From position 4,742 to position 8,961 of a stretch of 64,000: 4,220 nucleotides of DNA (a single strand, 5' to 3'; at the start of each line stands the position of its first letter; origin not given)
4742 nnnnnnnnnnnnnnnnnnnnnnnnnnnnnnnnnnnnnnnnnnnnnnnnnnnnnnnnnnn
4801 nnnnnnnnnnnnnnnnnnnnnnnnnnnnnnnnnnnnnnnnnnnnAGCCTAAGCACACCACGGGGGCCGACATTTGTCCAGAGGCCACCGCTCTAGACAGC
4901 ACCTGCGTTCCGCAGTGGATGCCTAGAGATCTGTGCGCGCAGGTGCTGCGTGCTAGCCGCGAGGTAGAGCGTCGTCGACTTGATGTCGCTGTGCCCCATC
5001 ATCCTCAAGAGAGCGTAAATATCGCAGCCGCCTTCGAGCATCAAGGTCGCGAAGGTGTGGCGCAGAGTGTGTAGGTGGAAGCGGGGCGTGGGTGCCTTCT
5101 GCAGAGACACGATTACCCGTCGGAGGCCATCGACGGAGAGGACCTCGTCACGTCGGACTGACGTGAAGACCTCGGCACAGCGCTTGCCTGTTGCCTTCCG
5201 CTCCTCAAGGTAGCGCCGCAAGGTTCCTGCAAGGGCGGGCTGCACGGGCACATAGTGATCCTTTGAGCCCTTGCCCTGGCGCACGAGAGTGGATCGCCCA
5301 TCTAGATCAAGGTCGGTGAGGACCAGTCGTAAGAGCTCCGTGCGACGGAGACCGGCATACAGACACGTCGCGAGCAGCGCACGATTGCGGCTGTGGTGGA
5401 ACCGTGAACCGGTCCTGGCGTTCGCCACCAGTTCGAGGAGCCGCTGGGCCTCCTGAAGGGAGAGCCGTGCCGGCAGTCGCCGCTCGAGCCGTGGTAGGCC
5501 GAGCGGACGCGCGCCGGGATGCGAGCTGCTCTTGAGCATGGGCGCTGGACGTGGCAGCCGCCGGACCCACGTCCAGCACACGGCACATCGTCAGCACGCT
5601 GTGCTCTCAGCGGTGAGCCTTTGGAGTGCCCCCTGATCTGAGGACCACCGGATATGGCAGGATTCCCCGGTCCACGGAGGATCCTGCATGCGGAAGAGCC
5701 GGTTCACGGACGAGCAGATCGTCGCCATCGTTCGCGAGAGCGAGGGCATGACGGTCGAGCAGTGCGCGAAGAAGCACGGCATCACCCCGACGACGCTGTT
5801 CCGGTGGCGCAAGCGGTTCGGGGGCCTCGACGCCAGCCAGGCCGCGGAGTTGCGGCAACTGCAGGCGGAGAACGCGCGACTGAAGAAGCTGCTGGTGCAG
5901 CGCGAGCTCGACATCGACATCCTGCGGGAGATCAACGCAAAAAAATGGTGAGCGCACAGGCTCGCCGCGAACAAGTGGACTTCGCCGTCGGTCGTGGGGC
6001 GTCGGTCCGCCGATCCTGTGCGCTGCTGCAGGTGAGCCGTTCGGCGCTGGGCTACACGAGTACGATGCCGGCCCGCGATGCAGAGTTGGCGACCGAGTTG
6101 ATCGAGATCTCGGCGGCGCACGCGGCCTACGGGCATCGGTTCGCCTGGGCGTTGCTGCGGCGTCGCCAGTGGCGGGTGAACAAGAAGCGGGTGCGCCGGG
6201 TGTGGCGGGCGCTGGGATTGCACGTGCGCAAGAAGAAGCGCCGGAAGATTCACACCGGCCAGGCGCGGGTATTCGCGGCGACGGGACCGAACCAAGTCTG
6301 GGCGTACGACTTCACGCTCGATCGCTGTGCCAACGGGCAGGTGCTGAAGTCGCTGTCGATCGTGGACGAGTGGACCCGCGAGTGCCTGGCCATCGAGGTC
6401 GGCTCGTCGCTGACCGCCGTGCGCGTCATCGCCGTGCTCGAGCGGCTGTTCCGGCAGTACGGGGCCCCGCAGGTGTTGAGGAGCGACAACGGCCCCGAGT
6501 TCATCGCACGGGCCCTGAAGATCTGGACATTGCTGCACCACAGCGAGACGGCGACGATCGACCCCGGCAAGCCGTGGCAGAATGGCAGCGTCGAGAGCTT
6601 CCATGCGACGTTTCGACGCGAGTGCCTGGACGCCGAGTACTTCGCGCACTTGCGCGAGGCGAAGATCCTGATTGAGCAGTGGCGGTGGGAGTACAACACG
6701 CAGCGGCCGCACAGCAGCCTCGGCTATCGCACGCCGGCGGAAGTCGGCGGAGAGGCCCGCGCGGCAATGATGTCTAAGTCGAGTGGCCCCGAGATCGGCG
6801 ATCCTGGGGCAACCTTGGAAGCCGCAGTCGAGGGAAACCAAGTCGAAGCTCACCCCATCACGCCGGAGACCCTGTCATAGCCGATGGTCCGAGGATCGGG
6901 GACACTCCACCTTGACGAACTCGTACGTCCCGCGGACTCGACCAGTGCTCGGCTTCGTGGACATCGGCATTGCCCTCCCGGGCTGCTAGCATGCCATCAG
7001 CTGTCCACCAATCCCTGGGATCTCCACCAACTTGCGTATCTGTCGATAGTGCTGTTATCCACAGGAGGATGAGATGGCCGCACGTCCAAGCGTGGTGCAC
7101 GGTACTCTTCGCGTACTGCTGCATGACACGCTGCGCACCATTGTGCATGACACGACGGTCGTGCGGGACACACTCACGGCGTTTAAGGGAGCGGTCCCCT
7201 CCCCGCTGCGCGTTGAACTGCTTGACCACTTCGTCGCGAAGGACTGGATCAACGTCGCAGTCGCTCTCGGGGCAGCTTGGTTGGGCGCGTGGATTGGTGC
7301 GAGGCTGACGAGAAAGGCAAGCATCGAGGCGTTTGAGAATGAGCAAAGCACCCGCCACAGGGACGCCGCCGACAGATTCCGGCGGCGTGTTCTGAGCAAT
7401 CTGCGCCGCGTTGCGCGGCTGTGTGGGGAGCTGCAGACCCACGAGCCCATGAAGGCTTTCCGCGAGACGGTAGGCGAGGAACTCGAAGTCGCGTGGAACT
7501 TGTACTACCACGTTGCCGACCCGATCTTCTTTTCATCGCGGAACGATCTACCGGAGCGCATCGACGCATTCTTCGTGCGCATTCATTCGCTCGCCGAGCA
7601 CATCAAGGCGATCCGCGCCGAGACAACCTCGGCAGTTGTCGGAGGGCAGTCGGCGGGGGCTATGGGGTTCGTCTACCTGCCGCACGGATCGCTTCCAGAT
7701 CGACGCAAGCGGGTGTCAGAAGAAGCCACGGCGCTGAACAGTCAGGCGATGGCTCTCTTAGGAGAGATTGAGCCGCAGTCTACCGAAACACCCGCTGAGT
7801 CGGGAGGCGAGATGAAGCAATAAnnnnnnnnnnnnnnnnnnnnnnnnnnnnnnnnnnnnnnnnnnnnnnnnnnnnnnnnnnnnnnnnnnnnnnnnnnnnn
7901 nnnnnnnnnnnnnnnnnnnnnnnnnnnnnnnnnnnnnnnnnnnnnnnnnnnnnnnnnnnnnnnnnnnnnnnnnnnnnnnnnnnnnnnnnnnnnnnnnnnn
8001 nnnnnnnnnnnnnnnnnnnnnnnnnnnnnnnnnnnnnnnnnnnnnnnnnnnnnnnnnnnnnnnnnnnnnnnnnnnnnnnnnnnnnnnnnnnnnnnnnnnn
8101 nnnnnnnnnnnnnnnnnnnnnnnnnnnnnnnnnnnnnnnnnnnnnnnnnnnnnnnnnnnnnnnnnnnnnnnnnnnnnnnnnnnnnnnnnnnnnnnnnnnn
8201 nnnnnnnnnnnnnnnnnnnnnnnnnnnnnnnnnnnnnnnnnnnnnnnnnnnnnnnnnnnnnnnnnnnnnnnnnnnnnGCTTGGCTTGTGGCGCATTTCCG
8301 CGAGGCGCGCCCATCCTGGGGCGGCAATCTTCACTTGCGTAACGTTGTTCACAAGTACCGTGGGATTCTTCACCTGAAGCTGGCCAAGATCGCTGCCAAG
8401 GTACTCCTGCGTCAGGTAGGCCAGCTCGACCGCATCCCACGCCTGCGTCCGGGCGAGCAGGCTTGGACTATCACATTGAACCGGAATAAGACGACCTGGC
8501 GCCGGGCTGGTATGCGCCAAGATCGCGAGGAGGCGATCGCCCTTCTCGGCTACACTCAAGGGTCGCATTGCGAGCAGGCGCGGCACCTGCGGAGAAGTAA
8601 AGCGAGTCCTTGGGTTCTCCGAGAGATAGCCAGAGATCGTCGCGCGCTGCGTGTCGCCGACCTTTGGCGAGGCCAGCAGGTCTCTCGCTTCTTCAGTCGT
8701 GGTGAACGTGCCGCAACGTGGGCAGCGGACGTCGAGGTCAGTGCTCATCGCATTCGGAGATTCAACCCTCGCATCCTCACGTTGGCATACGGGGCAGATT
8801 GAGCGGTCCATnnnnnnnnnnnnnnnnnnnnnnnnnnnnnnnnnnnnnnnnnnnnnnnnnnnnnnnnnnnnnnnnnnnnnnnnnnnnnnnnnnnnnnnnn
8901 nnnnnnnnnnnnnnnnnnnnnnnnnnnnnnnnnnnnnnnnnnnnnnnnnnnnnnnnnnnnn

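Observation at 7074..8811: Zn-ribbon + deoxyribosyltransferase-like (TIR/DRT-clan) protein convergent with a membrane-anchored hypothetical protein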

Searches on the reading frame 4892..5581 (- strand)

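Call 3: search_protein_families(library=pfam, proteins=[window:4892-5581:-], max_evalue=0.1)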
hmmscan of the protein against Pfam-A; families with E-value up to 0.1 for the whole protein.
window:4892-5581:- (229 aa): 1 family
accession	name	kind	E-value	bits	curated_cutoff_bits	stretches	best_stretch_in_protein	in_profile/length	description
PF00589.27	Phage_integrase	-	1.8e-28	99.9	27.1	1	41-212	4-171/172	Phage integrase family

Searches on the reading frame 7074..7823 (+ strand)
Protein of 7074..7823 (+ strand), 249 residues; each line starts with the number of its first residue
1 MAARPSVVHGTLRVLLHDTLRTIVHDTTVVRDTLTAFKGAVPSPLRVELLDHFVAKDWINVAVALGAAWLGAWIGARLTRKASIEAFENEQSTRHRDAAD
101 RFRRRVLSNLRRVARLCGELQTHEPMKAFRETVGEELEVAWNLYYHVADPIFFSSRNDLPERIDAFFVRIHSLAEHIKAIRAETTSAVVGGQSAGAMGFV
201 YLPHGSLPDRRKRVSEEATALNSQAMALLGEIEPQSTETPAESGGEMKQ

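Call 3: search_protein_families(library=pfam, proteins=[window:7074-7823:+], max_evalue=0.1)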
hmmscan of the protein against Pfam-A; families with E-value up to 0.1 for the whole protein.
window:7074-7823:+ (249 aa): 1 family
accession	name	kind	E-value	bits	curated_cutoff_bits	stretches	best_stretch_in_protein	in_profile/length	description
PF04286.17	DUF445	-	0.043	14.2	33.8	1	29-137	114-219/368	Protein of unknown function (DUF445)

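Call 4: search_protein_families(library=padloc, proteins=[window:7074-7823:+], max_evalue=0.1)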
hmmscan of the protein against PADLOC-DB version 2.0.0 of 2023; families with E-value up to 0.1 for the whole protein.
window:7074-7823:+ (249 aa): 0 families

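Call 5: search_protein_families(library=ncbifam, proteins=[window:7074-7823:+], max_evalue=0.1)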
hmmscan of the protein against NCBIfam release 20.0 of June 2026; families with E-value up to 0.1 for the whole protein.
window:7074-7823:+ (249 aa): 1 family
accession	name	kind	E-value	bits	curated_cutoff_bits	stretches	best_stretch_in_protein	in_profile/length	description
NF053599.1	transp_MmpA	equivalog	0.028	13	210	1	33-82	39-91/543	MmpA family trehalose lipid delivery protein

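Call 8: find_homologous_proteins(query=window:7074-7823:+)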
Query window:7074-7823:+ (249 aa): 4 proteins with E <= 0.001 among 2442 candidates.
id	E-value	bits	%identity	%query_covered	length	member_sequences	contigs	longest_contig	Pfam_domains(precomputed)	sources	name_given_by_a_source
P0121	4.4e-160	548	100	100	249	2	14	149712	-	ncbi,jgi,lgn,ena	ncbi:MAG TPA: hypothetical protein VI504_10785 [Candidatus Eisenbacteria bacterium]|jgi:hypothetical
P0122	1.1e-99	351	69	94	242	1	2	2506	-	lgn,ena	-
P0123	5.5e-36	142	38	90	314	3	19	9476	-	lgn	-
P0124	2.0e-19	88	40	67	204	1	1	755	-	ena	-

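Call 10: find_encoding_contigs(protein=P0122, flank=5000, max_places=4)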
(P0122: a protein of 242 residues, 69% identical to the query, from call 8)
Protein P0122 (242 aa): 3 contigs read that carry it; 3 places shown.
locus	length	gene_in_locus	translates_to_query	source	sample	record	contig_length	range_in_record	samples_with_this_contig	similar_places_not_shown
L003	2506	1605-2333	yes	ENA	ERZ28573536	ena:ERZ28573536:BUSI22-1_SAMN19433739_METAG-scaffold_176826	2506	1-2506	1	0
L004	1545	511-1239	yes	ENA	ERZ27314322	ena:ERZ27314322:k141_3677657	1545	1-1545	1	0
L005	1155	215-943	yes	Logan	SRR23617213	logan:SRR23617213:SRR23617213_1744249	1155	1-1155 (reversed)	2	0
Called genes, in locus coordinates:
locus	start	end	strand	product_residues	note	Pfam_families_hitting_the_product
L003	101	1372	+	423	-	PF00872:Transposase_mut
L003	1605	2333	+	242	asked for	-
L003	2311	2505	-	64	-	?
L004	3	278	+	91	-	?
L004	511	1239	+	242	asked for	-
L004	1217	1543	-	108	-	?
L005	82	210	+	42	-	-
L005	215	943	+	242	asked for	-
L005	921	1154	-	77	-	?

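Call 11: find_encoding_contigs(protein=P0123, flank=6000, max_places=5)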
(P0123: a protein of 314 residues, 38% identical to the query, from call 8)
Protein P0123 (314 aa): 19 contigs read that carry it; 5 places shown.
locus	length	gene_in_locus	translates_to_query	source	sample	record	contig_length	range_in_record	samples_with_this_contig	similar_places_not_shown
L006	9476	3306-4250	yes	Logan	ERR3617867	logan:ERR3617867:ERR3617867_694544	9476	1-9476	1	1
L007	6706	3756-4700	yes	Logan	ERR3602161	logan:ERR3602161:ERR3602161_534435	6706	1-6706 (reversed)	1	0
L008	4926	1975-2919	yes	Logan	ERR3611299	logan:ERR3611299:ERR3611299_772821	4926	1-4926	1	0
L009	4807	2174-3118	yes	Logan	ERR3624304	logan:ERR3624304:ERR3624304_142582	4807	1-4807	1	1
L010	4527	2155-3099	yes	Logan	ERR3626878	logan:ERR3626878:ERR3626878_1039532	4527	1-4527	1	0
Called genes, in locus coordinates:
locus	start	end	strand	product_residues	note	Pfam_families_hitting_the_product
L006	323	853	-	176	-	PF11578:DUF3237 (faint)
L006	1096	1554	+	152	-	-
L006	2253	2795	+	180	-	-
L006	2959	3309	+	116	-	-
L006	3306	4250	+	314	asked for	-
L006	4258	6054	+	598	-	PF13432:TPR_16 (faint), PF13431:TPR_17 (faint)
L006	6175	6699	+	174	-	PF03692:CxxCxxCC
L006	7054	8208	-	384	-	-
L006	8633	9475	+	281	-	?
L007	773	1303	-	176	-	PF11578:DUF3237 (faint)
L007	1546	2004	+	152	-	-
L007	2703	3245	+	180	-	-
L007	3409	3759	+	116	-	-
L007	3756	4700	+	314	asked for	-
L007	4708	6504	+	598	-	PF13432:TPR_16 (faint), PF13431:TPR_17 (faint)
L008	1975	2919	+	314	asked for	-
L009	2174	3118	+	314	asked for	-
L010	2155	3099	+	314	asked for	-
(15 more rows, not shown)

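Call 37: search_protein_families(library=phrogs, proteins=[window:7074-7823:+], max_evalue=0.01)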
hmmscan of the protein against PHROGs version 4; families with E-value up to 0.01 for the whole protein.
window:7074-7823:+ (249 aa): 0 families

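Call 74: search_protein_families(library=pfam, proteins=[P0123], max_evalue=0.01)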
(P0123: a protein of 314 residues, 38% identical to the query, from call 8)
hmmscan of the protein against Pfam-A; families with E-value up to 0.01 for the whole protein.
P0123 (314 aa): 0 families

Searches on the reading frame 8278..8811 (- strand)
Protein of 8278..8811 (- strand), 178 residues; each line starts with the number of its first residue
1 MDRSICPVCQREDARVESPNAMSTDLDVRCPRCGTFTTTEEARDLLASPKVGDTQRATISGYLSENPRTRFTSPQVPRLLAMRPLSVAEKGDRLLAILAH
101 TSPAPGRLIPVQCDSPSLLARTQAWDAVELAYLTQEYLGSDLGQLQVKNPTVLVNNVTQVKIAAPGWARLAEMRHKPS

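Call 49: predict_structure(alignment_id=A2)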
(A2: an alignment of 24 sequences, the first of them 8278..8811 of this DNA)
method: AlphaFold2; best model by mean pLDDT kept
length: 178 residues; sequences in the alignment: 24
mean_pLDDT: 95.1   pTM: 0.88
mean pLDDT of the five models: 95.1, 94.8, 94.7, 94.0, 93.5
residues with pLDDT >= 90: 161; 70-90: 13; 50-70: 3; < 50: 1
segments of 3 or more residues with pLDDT < 50: none
pLDDT, mean of each block of 10 residues (from residue 1): 85 94 95 98 96 98 98 98 98 98 94 98 98 97 94 88 98 88
secondary structure, 60 per line:
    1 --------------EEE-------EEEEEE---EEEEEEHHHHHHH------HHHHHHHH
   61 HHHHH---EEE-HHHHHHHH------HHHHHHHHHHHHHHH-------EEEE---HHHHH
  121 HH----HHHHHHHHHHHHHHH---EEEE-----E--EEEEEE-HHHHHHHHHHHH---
elements in order: E15-17 E25-30 E34-39 H40-46 H53-65 E69-71 H73-80 H87-101 E109-112 H116-122 H127-141 E145-148 E157-162 H164-175

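Call 53: fold_search(model_id=the predicted structure, library=pdb)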
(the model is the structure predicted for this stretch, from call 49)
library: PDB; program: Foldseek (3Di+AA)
matches with E <= 10: 166; with E <= 0.001: 0
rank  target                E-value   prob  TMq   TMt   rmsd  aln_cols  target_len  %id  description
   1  6pco_C                3.0e-01  0.91  0.31  0.40   3.9        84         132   14  Mechanism for regulation of DNA binding of Bordetella bronchiseptica BpsR by 6-hydroxynicotinic acid (released 2019-11-06)
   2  2fxa_C                3.4e-01  0.85  0.30  0.33   3.6        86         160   13  Structure of the Protease Production Regulatory Protein hpr from Bacillus subtilis. (released 2006-03-14)
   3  4ev0_D                4.0e-01  0.51  0.33  0.28  13.1       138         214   14  Crystal Structure of Thermus thermophilus Catabolite Activator Protein (released 2012-06-20)
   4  7el3_B                4.7e-01  0.82  0.31  0.39   3.9        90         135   11  Crystal structure of HpaR-DNA complex from Acinetobacter baumannii (released 2022-01-19)
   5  3cta                  5.2e-01  0.84  0.32  0.31   4.4        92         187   11  Crystal structure of riboflavin kinase from Thermoplasma acidophilum (released 2008-04-29)
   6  3r0a_A                5.2e-01  0.28  0.24  0.32   8.5       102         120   14  Possible transcriptional regulator from Methanosarcina mazei Go1 (gi 21227196) (released 2011-03-23)
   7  7jps_A                5.8e-01  0.51  0.36  0.20  16.0       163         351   13  ORC-DNA: Human Origin Recognition Complex (ORC) with DNA bound in the core (released 2020-09-09)
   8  7kjl                  6.2e-01  0.85  0.32  0.40   4.1        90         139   20  Crystal structure of the MarR family transcriptional regulator from Variovorax paradoxus bound to Salicylic acid (released 2021-12-01)
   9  7kfs                  6.5e-01  0.84  0.32  0.40   4.1        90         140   20  Crystal structure of the MarR family transcriptional regulator from Variovorax paradoxus bound to Benzoic Acid (released 2021-11-10)
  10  7kfq                  6.5e-01  0.84  0.32  0.40   4.1        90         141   20  Crystal structure of the MarR family transcriptional regulator from Variovorax paradoxus bound to 1H-Indole-3-Carboxylic (released 2021-11-10)
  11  5aip_A                6.9e-01  0.91  0.33  0.41   3.9        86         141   16  Crystal structure of NadR in complex with 4-hydroxyphenylacetate (released 2016-03-02)
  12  8ylg_B                7.3e-01  0.90  0.32  0.36   3.9        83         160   13  Crystal structure of Burkholderia thailandensis MftR in complex with operator DNA (released 2024-11-13)
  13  3k0l_A                7.7e-01  0.77  0.31  0.38   5.4        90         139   13  Crystal Structure of Putative MarR Family Transcriptional Regulator from Acinetobacter sp. ADP (released 2009-10-13)
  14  7jpo_A                9.0e-01  0.23  0.30  0.17  15.9       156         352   13  ORC-O1AAA: Human Origin Recognition Complex (ORC) with dynamic/unresolved ORC2 WH (released 2020-09-02)
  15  8ccs_n                9.5e-01  0.44  0.28  0.47   4.9       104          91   12  80S S. cerevisiae ribosome with ligands in hybrid-1 pre-translocation (PRE-H1) complex (released 2023-09-20)
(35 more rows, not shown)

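Call 72: search_protein_representatives(alignment_id=A2)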
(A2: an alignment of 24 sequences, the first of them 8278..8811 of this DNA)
Query: 24 sequences, 174 profile positions. Proteins with E-value up to 0.001 (for the whole library): 3662; up to 1e-10: 1056; up to 1e-30: 118. The best 150 are listed.
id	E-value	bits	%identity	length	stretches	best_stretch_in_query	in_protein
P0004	6.2e-53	195.4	-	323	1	1-173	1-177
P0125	1.9e-48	180.7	-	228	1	2-173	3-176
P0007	3.8e-44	166.8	-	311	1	1-168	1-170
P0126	6.3e-44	166.0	-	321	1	3-172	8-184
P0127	7.4e-43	162.6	-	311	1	3-173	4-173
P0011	2.2e-42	161.0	-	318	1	1-173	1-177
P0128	3.8e-42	160.3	-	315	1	3-173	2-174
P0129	2.6e-41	157.5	-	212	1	3-173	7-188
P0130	7.4e-41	156.0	-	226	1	1-172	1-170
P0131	1.3e-40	155.2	-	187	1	3-171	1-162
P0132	1.3e-40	155.2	-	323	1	5-173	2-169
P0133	1.4e-40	155.1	-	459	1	4-173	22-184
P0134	1.8e-40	154.8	-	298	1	4-173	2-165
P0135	2.0e-40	154.6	-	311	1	4-171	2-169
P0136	2.0e-40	154.6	-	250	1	2-173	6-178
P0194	5.8e-34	133.6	-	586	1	4-171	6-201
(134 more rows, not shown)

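Call 74: search_protein_families(library=pfam, proteins=[P0133, P0194], max_evalue=0.01)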
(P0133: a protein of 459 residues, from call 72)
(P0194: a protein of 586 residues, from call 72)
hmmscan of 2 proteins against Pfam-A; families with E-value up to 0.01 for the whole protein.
P0133 (459 aa): 2 families
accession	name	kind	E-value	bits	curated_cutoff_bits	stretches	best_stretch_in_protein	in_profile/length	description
PF05046.19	Img2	-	0.0035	18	34.4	1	372-428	30-80/84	Mitochondrial large subunit ribosomal protein (Img2)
PF05605.18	zf-Di19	-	0.0039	17.8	27.5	0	44-61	3-19/54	Drought induced 19 protein (Di19), zinc-binding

P0194 (586 aa): 2 families
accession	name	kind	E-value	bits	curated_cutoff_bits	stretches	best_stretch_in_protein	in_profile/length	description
PF13676.11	TIR_2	-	1.8e-11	45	28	1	354-470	1-109/122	TIR domain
PF07705.17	CARDB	-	0.0054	17.4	22.7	0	539-583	18-62/101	CARDB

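Call 75: search_protein_families(library=padloc, proteins=[P0133, P0194], max_evalue=0.001)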
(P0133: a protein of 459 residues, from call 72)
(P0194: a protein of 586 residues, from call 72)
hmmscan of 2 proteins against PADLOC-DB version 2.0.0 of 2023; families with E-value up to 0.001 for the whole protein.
P0133 (459 aa): 0 families

P0194 (586 aa): 0 families

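Call 82: find_encoding_contigs(protein=P0194, flank=8000, max_places=3)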
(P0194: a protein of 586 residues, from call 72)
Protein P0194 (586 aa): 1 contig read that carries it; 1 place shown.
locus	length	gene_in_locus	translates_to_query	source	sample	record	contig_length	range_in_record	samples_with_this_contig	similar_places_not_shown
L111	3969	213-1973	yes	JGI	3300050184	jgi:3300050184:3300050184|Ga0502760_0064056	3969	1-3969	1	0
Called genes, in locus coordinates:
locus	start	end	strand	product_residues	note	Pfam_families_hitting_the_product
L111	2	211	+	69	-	?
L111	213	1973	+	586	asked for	PF13676:TIR_2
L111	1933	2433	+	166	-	-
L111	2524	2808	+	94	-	-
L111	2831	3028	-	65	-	-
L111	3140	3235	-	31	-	PF06071:YchF-GTPase_C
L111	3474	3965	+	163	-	PF19502:DUF6036 (weak)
